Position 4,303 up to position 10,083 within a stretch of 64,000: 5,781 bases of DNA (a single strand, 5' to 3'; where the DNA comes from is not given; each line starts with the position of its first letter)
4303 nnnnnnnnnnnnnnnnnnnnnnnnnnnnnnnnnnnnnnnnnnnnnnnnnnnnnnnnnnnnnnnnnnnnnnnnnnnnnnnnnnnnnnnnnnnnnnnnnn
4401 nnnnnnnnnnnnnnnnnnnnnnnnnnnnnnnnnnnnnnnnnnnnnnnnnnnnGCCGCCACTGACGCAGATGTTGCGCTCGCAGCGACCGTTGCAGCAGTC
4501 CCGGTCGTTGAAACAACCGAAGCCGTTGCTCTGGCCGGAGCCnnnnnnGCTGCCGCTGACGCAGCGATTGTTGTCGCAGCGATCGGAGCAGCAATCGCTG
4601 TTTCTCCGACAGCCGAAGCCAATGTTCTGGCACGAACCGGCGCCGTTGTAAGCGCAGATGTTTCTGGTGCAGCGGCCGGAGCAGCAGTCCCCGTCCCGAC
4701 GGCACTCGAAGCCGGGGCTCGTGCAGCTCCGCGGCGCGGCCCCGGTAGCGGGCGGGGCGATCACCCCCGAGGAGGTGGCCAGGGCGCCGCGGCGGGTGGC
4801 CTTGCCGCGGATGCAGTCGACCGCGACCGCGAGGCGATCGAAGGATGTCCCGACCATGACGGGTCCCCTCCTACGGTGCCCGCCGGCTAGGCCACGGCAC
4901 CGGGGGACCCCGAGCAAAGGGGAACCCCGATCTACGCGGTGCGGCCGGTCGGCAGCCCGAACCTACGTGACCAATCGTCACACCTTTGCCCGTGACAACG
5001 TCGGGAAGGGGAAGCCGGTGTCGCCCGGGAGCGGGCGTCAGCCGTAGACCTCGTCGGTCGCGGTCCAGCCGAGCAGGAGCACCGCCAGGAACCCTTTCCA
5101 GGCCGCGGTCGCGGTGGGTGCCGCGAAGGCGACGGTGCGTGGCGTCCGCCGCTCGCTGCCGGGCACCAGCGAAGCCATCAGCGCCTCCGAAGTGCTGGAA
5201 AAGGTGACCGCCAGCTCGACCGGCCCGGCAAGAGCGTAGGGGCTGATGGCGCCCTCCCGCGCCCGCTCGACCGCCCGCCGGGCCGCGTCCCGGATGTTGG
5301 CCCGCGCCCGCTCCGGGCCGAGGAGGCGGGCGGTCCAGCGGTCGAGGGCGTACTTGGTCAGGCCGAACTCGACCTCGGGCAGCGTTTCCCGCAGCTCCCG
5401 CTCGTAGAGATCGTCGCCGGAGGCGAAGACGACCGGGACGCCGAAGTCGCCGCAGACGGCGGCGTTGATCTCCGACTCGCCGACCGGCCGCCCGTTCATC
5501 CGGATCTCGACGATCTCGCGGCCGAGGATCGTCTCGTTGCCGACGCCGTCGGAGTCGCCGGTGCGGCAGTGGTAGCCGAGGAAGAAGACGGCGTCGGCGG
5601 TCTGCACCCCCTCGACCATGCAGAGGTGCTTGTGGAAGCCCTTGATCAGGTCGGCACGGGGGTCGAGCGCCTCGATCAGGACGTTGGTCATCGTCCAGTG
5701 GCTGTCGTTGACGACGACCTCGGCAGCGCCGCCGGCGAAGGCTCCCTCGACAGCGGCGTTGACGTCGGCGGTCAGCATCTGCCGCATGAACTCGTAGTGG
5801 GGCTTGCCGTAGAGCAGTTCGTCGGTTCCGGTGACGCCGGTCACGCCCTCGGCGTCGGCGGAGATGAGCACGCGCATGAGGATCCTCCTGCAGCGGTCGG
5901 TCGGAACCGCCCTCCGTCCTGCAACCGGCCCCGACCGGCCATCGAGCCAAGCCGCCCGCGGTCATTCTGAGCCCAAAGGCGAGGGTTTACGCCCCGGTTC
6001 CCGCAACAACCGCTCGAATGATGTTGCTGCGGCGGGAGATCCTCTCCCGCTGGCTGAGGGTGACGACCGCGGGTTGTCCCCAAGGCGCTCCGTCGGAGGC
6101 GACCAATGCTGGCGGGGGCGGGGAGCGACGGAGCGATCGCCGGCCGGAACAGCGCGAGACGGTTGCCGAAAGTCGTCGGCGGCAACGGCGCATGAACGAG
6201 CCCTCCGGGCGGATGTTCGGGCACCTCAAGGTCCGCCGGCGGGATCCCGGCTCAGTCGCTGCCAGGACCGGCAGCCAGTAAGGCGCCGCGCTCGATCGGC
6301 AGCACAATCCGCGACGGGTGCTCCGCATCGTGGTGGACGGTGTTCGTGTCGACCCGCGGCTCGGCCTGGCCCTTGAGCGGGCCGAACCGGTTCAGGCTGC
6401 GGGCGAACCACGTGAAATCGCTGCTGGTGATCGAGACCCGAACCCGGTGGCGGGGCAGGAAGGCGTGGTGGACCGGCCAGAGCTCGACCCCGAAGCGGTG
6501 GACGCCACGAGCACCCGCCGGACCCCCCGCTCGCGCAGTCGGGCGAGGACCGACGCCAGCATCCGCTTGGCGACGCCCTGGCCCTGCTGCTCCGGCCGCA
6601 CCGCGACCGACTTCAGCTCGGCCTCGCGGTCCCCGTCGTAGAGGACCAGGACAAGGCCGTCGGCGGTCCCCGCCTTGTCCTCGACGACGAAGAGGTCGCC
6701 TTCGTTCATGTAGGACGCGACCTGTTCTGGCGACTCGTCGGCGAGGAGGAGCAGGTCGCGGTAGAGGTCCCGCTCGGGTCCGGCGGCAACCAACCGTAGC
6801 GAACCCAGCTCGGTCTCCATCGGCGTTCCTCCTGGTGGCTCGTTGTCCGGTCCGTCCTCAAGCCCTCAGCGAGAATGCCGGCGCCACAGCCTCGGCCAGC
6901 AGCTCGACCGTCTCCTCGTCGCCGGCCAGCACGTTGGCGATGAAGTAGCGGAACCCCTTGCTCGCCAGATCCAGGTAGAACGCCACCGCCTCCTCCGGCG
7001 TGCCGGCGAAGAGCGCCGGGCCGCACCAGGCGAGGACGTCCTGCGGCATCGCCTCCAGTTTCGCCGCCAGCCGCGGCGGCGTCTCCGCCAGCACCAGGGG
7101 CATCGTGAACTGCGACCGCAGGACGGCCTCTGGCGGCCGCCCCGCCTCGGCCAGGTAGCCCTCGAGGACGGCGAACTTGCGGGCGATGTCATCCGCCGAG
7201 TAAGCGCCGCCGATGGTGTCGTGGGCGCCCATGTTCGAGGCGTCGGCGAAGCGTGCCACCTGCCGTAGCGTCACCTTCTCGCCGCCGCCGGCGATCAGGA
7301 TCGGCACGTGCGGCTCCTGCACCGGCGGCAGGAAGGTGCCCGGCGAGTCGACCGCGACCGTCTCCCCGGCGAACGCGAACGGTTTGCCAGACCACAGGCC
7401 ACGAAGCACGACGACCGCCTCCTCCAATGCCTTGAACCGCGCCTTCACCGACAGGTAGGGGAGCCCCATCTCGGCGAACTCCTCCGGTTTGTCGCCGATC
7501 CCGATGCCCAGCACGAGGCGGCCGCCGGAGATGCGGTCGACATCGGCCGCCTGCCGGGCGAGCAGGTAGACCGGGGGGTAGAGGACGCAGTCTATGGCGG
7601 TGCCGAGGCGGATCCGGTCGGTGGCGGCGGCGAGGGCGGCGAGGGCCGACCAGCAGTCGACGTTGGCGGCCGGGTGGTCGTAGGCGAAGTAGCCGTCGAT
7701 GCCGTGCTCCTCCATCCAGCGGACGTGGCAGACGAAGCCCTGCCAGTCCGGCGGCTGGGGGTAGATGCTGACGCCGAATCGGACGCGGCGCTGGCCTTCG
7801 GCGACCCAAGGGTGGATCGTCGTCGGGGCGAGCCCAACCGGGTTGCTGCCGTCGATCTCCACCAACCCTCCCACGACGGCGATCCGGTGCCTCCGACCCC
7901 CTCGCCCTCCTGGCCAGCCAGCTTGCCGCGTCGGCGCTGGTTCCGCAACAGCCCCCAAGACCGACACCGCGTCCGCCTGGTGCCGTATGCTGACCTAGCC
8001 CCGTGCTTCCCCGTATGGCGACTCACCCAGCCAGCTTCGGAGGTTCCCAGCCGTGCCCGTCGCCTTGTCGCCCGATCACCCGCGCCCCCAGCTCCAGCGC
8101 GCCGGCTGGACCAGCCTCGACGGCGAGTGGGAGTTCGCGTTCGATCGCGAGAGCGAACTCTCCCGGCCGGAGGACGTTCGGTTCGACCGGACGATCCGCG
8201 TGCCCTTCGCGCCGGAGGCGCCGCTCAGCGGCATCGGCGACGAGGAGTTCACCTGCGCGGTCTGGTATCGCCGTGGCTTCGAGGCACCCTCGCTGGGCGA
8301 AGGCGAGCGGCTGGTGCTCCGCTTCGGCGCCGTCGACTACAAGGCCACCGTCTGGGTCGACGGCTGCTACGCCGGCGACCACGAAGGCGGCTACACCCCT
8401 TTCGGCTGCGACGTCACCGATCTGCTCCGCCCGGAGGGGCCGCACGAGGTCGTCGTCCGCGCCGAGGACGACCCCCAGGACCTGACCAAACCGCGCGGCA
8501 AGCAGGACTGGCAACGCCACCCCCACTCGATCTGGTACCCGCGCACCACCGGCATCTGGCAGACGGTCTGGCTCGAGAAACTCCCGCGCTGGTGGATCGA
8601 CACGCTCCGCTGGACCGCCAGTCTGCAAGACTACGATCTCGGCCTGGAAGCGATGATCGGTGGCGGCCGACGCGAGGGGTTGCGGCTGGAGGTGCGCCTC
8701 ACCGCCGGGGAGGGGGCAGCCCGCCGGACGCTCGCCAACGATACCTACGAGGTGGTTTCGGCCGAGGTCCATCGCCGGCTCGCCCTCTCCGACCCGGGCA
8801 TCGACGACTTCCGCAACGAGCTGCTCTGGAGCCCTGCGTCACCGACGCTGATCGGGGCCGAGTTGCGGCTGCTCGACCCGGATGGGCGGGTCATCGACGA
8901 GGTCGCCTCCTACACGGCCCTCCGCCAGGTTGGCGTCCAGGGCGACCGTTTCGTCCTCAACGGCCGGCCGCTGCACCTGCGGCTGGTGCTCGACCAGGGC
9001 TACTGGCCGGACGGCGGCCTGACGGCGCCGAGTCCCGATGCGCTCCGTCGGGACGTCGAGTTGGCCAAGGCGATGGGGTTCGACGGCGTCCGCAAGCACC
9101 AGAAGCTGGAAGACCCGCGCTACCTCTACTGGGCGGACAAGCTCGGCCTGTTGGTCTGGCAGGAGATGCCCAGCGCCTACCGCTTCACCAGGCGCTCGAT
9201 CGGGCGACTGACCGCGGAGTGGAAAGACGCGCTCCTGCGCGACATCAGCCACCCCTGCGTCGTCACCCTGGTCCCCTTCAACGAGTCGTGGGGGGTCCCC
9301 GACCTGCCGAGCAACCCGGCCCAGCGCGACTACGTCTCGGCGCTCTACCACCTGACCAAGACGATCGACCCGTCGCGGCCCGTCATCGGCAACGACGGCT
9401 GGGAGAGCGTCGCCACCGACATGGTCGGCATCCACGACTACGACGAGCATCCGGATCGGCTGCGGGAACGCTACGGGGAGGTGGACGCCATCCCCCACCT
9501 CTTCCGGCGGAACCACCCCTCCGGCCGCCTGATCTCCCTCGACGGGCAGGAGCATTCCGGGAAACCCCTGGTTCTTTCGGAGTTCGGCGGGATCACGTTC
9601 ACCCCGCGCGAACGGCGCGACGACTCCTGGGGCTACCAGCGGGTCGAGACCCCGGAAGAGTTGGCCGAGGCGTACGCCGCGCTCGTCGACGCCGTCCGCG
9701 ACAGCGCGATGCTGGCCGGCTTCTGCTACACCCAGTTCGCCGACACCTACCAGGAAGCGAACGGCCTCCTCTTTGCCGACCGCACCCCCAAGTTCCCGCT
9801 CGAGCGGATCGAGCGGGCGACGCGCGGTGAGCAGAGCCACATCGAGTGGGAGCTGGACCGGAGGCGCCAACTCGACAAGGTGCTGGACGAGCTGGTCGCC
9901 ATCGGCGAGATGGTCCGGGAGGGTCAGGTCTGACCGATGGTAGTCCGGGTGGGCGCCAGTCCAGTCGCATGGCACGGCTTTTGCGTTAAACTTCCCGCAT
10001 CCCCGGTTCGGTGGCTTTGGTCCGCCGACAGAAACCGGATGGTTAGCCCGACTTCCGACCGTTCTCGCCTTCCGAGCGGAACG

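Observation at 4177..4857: Secreted bacterial protein built from tandem C-C-CC-C-C (inhibitor-cystine-knot-like) modules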

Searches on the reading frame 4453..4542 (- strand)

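Call 42: search_protein_families(library=pfam, proteins=[window:4453-4542:-], max_evalue=10)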
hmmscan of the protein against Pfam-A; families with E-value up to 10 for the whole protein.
seq(30 aa): 5 families
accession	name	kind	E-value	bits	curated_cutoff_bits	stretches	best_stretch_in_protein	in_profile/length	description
PF11703.13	UPF0506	-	0.0025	18.6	23.2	1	7-26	39-58/59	UPF0506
PF08091.16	Toxin_21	-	0.011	16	21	1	5-25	3-23/40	Spider insecticidal peptide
PF08093.16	Toxin_23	-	0.018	15.6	22.2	1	8-28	7-29/30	Magi 5 toxic peptide family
PF08116.16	Toxin_29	-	0.024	15.1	25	1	4-22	4-22/31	PhTx neurotoxin family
PF02950.22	Conotoxin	-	0.29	12.5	25.1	1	6-27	53-75/75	Conotoxin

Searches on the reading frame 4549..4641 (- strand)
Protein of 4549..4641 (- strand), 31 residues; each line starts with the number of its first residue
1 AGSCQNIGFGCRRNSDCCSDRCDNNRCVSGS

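Call 42: search_protein_families(library=pfam, proteins=[window:4549-4641:-], max_evalue=10)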
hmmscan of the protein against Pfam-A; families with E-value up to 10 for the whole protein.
seq(31 aa): 4 families
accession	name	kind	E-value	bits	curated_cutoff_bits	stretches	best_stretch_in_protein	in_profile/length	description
PF11703.13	UPF0506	-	0.012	16.4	23.2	1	3-27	34-58/59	UPF0506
PF07359.16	LEAP-2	-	0.06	13.6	27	1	3-28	46-71/77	Liver-expressed antimicrobial peptide 2 precursor (LEAP-2)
PF17557.7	Conotoxin_I2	-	0.1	13.2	27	1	4-28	1-25/38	I2-superfamily conotoxins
PF02950.22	Conotoxin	-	0.63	11.5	25.1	1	3-28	49-75/75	Conotoxin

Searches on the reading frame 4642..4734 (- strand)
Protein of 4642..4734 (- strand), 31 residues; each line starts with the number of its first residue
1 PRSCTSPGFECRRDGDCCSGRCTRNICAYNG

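Call 42: search_protein_families(library=pfam, proteins=[window:4642-4734:-], max_evalue=10)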
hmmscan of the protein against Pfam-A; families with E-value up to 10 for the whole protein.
seq(31 aa): 7 families
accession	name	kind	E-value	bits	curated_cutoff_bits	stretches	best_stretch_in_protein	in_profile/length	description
PF11703.13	UPF0506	-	8.6e-05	23.3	23.2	1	3-27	34-58/59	UPF0506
PF08116.16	Toxin_29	-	0.00016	22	25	1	4-23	3-22/31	PhTx neurotoxin family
PF17557.7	Conotoxin_I2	-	0.0025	18.3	27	1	4-28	1-25/38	I2-superfamily conotoxins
PF08091.16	Toxin_21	-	0.0048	17.2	21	1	4-26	1-23/40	Spider insecticidal peptide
PF04706.18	Dickkopf_N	-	0.026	15.3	25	1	3-28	25-51/51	Dickkopf N-terminal cysteine-rich region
PF02950.22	Conotoxin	-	0.054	14.9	25.1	1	2-28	48-75/75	Conotoxin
PF08087.16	Toxin_18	-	0.33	11.4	24.3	1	3-22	2-21/31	Conotoxin O-superfamily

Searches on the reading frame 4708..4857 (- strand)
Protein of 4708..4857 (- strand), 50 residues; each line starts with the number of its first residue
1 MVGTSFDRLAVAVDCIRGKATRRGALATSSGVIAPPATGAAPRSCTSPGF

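Call 91: search_protein_families(library=pfam, proteins=[window:4708-4857:-], max_evalue=10)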
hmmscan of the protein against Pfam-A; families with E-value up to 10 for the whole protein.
seq(50 aa): 0 families

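Call 92: search_protein_families(library=ncbifam, proteins=[window:4708-4857:-], max_evalue=10)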
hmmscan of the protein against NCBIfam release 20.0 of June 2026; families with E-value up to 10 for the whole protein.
seq(50 aa): 0 families

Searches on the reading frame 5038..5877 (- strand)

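Call 19: search_protein_families(library=pfam, proteins=[window:5038-5877:-])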
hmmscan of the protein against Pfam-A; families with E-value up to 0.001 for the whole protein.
window:5038-5877:- (279 aa): 1 family
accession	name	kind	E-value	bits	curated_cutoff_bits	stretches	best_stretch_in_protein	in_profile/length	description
PF04951.18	Peptidase_M55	-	4.4e-86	289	25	1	1-263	1-262/264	D-aminopeptidase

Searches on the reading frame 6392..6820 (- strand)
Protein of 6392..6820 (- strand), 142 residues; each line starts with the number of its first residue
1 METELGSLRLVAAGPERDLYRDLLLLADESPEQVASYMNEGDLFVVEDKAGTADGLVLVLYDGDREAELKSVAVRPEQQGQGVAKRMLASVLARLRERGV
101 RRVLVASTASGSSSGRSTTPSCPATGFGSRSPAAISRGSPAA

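Call 19: search_protein_families(library=pfam, proteins=[window:6392-6820:-])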
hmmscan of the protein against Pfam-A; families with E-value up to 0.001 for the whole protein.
window:6392-6820:- (142 aa): 5 families
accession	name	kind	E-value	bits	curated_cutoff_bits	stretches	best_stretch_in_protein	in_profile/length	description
PF00583.31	Acetyltransf_1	-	8.2e-10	39.4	20.7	1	40-106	32-98/116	Acetyltransferase (GNAT) family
PF13508.13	Acetyltransf_7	-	2.7e-08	34.5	27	1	40-105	2-67/84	Acetyltransferase (GNAT) domain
PF13673.13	Acetyltransf_10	-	5.6e-06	26.8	23.6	1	31-109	19-96/128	Acetyltransferase (GNAT) domain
PF13527.13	Acetyltransf_9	-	1.9e-05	25.1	25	1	69-104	75-110/127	Acetyltransferase (GNAT) domain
PF14542.12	Acetyltransf_CG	-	2.4e-05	24.8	30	1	61-105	17-63/80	GCN5-related N-acetyl-transferase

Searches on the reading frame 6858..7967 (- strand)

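Call 19: search_protein_families(library=pfam, proteins=[window:6858-7967:-])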
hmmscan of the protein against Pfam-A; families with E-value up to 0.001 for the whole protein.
window:6858-7967:- (369 aa): 1 family
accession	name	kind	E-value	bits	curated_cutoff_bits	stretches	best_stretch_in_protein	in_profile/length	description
PF00296.26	Bac_luciferase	-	2.1e-37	129.6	27.9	1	68-307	15-244/314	Luciferase-like monooxygenase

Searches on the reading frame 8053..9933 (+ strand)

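Call 19: search_protein_families(library=pfam, proteins=[window:8053-9933:+])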
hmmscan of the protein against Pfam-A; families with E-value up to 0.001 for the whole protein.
window:8053-9933:+ (626 aa): 3 families
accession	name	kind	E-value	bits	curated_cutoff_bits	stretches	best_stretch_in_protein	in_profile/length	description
PF02837.24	Glyco_hydro_2_N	-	6.7e-12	46.1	28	1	21-177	3-168/169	Glycosyl hydrolases family 2, sugar binding domain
PF02836.23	Glyco_hydro_2_C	-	1.2e-09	38.2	21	1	294-584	2-291/302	Glycosyl hydrolases family 2, TIM barrel domain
PF22666.2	Glyco_hydro_2_N2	-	1.9e-07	31.7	27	1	70-151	50-131/167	Glycosyl hydrolase 2 galactose-binding domain-like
